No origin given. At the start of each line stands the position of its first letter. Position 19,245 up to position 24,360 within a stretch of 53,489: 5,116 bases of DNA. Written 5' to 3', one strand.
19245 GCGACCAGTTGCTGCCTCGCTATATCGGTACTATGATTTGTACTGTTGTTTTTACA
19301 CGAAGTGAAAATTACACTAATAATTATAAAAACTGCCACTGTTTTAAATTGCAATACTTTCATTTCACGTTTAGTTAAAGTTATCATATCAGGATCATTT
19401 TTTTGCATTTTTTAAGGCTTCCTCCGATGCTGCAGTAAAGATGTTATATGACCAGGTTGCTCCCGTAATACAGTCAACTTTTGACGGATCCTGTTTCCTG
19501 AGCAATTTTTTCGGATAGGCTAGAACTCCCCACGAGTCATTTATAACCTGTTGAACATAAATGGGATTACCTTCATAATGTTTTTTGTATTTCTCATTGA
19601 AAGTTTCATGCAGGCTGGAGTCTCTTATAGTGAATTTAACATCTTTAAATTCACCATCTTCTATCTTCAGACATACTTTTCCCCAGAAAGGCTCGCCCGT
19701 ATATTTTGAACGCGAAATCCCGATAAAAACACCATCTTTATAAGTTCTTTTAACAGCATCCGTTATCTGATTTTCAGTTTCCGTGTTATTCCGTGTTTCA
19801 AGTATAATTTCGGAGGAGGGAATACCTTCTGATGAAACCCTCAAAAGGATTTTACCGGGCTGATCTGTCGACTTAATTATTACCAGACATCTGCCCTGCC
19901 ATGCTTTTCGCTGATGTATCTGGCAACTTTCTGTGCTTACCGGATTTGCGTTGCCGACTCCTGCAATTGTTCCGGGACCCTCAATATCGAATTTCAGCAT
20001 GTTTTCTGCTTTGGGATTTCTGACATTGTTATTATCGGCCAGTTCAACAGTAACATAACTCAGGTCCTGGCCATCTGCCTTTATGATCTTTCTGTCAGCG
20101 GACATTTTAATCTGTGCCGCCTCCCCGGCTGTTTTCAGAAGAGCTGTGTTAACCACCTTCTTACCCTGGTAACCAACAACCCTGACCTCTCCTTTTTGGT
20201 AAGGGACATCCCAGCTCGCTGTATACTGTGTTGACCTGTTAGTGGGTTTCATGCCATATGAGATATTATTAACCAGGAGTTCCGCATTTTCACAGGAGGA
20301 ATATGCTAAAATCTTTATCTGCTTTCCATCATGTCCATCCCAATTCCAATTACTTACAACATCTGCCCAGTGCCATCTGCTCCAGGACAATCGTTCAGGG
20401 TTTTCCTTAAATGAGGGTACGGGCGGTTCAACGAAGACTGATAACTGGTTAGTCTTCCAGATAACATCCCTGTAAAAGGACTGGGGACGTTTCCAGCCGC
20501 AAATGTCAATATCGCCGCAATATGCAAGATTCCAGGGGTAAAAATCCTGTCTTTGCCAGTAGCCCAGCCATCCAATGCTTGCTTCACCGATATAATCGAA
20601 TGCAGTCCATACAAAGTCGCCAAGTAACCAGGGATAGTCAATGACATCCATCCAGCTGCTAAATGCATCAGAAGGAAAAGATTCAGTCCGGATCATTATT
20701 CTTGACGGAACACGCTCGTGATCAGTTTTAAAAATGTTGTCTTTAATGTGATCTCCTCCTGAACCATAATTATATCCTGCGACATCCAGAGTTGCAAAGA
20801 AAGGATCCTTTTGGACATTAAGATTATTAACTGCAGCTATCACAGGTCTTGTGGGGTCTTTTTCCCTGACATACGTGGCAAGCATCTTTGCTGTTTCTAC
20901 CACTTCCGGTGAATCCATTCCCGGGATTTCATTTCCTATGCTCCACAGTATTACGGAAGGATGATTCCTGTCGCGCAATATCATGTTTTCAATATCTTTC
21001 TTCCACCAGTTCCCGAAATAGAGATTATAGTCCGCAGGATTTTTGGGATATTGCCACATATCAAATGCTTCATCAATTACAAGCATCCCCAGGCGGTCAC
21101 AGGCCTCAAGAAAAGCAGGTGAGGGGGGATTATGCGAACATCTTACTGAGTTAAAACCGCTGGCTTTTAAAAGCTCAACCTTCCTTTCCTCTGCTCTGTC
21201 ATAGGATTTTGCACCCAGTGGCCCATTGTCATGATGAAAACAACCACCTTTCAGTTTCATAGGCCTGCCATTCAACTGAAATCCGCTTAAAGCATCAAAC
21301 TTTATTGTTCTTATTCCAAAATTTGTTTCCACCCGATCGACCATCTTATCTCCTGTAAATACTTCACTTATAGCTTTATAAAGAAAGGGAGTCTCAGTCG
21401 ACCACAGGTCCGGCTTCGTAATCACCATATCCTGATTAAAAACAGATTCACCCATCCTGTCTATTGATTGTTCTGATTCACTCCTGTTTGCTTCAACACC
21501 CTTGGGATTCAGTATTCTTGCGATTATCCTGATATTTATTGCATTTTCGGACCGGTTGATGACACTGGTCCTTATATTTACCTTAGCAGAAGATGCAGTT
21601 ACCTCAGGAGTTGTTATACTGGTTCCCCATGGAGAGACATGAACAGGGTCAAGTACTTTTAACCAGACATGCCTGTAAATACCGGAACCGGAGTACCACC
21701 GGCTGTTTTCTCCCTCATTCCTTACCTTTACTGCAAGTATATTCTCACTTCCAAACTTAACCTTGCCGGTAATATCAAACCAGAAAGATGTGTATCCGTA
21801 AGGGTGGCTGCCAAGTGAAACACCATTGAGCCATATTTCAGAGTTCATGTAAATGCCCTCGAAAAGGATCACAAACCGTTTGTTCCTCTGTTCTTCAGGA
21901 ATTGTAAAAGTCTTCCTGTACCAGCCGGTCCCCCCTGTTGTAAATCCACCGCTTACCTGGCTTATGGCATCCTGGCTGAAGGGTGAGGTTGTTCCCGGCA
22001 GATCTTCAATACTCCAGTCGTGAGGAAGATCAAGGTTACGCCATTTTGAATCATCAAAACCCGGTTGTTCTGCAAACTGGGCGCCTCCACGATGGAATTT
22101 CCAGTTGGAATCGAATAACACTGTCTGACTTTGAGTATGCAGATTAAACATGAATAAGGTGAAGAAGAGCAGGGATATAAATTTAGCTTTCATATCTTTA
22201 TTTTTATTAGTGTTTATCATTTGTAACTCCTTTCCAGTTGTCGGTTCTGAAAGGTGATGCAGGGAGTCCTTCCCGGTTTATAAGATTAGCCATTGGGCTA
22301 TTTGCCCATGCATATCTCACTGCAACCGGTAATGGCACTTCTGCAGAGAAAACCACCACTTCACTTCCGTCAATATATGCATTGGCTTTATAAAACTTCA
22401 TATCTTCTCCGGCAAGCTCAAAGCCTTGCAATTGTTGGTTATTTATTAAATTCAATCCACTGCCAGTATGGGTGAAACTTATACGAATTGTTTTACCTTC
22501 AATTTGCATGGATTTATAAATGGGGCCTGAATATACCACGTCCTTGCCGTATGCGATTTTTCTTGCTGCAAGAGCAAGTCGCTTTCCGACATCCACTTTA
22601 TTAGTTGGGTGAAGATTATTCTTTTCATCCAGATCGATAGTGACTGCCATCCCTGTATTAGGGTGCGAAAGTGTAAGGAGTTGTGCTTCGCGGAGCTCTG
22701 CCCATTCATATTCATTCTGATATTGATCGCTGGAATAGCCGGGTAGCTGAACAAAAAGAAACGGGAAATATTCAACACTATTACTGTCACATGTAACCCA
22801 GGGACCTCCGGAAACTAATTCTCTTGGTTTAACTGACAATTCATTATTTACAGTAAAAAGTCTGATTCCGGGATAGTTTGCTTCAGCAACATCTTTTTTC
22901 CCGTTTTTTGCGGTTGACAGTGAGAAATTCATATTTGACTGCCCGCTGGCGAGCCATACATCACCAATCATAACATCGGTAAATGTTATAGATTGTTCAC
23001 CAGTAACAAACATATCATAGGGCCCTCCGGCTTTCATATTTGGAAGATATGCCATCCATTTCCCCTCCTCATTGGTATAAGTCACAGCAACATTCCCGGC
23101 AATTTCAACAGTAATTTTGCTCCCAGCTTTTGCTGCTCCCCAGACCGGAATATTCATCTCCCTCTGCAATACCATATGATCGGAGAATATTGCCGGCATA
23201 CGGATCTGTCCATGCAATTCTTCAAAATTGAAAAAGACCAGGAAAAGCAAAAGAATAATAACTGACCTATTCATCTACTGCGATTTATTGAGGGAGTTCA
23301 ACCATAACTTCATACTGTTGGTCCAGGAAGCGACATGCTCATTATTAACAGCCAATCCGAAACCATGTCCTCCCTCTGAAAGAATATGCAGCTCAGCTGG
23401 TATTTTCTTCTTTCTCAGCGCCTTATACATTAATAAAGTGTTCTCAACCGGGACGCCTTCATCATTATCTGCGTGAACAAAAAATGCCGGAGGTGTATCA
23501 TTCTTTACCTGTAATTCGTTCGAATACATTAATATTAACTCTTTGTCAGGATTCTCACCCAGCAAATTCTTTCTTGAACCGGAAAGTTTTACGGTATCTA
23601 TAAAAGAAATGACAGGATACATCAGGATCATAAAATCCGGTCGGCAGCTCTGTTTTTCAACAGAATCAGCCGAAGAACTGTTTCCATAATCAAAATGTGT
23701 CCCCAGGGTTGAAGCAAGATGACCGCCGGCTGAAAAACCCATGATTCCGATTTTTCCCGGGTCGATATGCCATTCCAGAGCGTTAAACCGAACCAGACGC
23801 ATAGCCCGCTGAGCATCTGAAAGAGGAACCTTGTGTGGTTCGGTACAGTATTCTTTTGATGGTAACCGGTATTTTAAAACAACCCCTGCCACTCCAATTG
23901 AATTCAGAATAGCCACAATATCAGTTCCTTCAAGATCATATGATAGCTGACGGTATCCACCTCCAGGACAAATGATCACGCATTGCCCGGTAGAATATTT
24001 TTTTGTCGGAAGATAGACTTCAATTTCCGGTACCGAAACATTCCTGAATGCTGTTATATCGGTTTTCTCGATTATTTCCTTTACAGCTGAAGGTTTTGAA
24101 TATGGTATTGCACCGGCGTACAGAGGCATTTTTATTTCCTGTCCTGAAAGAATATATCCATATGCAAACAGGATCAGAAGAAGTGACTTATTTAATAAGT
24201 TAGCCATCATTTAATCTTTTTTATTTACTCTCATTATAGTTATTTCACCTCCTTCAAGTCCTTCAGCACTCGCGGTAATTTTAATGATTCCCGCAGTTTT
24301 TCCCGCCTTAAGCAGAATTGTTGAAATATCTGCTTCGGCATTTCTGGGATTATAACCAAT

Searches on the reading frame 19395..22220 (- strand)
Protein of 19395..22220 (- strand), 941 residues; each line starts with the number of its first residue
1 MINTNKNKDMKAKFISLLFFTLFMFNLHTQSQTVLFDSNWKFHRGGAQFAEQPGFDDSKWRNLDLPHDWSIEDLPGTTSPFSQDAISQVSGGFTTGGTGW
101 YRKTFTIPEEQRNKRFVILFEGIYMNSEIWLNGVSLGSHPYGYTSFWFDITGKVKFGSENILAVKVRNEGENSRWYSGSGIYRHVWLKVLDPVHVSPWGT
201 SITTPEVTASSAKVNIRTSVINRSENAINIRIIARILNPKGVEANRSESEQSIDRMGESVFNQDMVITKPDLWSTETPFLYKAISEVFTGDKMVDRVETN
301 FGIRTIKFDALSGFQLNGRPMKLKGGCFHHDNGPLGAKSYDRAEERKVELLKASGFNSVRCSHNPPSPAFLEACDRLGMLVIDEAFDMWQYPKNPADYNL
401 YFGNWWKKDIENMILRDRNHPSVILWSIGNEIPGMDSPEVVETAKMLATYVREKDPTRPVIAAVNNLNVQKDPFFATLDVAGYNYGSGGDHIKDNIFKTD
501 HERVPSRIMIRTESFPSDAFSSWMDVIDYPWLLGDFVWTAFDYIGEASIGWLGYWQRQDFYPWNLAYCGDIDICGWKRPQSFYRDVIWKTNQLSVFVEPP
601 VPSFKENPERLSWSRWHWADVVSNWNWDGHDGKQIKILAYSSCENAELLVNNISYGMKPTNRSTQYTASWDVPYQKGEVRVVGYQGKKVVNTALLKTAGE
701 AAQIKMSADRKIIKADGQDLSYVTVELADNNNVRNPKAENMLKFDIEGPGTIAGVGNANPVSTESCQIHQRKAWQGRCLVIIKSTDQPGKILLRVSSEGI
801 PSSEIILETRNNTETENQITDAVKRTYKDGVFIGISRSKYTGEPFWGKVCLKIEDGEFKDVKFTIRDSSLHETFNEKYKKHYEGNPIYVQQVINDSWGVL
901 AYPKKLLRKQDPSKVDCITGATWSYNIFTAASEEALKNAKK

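Call 10: search_protein_families(library=pfam, proteins=[window:19395-22220:-])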
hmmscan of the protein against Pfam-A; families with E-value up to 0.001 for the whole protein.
window:19395-22220:- (941 aa): 8 families
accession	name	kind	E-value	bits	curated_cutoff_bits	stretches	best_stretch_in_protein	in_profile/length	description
PF18565.7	Glyco_hydro2_C5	-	1.3e-33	115.4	32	1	704-805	1-102/103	Glycoside hydrolase family 2 C-terminal domain 5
PF02836.23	Glyco_hydro_2_C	-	1.9e-26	93.3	21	1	314-463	8-161/302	Glycosyl hydrolases family 2, TIM barrel domain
PF02837.24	Glyco_hydro_2_N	-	4e-23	82.6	28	1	36-187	4-165/169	Glycosyl hydrolases family 2, sugar binding domain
PF16355.11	DUF4982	-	1e-18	67.4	23.9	1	632-689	1-60/61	Domain of unknown function (DUF4982)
PF00703.27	Glyco_hydro_2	-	3.9e-17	63.4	23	1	203-304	8-109/109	Glycosyl hydrolases family 2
PF22666.2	Glyco_hydro_2_N2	-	1.5e-08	35.4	27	1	100-169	51-120/167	Glycosyl hydrolase 2 galactose-binding domain-like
PF04205.19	FMN_bind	-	6.1e-05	24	22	0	852-937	11-77/77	FMN-binding domain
PF13364.12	BetaGal_ABD2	-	0.00023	22.3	23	1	86-171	25-111/112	Beta-galactosidase second all-beta domain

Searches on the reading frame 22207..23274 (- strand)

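Call 6: search_protein_families(library=pfam, proteins=[window:22207-23274:-])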
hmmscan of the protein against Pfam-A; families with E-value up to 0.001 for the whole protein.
window:22207-23274:- (355 aa): 1 family
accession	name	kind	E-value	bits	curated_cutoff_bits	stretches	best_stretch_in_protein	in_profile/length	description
PF03629.24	SASA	-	0.00084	19.4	24.8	0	169-237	160-224/226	Carbohydrate esterase, sialic acid-specific acetylesterase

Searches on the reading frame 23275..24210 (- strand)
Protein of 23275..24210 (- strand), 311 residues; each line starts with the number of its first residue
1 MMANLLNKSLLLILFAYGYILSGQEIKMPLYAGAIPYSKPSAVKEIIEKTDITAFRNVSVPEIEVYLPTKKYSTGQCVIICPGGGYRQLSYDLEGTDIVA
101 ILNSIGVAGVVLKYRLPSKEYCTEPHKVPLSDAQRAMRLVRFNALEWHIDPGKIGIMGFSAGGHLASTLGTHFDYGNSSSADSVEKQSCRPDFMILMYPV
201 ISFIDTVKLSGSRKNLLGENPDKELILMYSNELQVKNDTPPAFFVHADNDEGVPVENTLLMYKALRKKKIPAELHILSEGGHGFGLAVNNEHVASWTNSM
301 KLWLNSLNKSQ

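Call 6: search_protein_families(library=pfam, proteins=[window:23275-24210:-])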
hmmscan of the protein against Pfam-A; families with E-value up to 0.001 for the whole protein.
window:23275-24210:- (311 aa): 5 families
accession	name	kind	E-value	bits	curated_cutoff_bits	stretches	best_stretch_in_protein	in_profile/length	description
PF20434.5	BD-FAE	-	3.2e-23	82.8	26.8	1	64-265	2-215/215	BD-FAE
PF00326.27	Peptidase_S9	-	7.6e-13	48.9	22.6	1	229-304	135-206/213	Prolyl oligopeptidase family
PF07859.19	Abhydrolase_3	-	2.6e-10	40.8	25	1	83-220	6-134/210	alpha/beta hydrolase fold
PF01738.24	DLH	-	5.7e-08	33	21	1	235-286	139-190/217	Dienelactone hydrolase family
PF00135.34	COesterase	-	0.00094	18.7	27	0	64-169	89-200/515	Carboxylesterase family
